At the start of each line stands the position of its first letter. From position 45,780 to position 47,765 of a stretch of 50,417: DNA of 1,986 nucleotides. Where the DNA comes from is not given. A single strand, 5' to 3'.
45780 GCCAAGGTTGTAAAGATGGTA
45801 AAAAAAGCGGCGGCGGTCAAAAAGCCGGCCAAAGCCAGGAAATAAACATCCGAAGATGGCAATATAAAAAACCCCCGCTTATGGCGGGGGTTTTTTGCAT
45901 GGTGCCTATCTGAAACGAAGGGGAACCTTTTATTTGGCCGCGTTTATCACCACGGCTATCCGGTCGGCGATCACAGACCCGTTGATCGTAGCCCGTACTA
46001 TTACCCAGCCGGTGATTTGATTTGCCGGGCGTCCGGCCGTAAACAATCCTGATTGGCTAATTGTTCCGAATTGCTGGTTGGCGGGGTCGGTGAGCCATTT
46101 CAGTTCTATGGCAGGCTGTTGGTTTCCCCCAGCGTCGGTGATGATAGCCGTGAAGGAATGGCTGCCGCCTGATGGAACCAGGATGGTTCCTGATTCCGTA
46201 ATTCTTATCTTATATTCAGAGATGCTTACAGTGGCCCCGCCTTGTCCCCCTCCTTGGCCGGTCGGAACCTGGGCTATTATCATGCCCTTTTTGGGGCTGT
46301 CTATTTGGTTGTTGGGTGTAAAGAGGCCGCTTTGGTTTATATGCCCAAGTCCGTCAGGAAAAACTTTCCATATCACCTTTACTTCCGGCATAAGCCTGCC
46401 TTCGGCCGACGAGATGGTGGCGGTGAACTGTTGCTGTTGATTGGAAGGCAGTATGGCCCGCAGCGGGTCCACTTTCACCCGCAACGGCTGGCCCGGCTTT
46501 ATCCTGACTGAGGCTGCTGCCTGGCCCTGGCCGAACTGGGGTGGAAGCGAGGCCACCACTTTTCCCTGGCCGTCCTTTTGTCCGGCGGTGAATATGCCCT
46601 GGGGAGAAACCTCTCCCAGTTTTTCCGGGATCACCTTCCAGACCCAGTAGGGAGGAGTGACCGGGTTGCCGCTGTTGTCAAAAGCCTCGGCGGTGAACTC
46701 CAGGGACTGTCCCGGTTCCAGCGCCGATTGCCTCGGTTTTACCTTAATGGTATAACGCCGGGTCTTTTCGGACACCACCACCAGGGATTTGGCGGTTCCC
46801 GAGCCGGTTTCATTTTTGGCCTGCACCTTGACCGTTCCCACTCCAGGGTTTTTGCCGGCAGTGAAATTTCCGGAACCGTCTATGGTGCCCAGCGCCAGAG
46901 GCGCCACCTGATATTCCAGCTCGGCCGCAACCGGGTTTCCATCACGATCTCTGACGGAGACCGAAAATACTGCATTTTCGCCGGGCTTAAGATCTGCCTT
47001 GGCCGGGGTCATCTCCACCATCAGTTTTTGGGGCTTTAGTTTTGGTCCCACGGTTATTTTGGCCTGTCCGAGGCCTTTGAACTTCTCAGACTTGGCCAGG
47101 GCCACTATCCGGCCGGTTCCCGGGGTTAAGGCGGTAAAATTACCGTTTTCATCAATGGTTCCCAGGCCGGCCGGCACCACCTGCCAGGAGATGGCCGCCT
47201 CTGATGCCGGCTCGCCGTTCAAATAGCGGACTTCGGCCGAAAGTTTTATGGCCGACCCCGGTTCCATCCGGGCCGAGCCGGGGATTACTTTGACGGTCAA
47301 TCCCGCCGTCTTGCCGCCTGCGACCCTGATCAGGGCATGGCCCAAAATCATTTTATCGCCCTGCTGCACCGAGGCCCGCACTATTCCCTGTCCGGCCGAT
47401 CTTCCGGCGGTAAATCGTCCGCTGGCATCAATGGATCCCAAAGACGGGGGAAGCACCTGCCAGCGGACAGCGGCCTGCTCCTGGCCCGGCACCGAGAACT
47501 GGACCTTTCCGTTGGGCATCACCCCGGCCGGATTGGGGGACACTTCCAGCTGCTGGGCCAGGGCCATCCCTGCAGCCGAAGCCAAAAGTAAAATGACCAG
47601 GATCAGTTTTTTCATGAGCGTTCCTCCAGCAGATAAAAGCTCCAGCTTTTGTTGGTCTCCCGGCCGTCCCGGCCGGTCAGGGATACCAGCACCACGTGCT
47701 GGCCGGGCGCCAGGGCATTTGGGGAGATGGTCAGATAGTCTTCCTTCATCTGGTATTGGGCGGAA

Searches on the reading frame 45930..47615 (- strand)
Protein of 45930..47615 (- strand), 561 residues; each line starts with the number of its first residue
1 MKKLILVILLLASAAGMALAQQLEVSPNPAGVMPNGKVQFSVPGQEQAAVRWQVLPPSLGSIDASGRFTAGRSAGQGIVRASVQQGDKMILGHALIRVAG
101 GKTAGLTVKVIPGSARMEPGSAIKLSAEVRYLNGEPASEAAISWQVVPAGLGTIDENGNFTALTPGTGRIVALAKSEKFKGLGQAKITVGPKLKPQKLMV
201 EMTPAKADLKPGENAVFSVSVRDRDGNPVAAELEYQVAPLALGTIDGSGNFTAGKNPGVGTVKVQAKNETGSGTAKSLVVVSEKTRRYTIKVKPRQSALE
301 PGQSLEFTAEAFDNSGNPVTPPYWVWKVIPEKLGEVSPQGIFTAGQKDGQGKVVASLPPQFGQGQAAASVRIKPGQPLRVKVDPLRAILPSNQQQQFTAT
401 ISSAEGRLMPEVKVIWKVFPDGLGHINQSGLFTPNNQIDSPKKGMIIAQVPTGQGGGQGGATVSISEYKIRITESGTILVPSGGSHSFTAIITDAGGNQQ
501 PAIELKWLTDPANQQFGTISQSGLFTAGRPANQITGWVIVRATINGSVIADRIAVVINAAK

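Call 29: search_protein_families(library=pfam, proteins=[window:45930-47615:-], max_evalue=0.00001)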
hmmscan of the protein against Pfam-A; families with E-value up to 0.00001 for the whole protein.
window:45930-47615:- (561 aa): 3 families
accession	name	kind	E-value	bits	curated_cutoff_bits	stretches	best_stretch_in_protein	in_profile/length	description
PF02368.24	Big_2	-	1.4e-15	57.4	22.8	0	108-177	5-71/79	Bacterial Ig-like domain (group 2)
PF00801.26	PKD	-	8e-08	32.6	23.5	0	207-281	9-80/80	PKD domain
PF02369.22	Big_1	-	6.7e-06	26.6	34.9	0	486-544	19-80/93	Bacterial Ig-like domain (group 1)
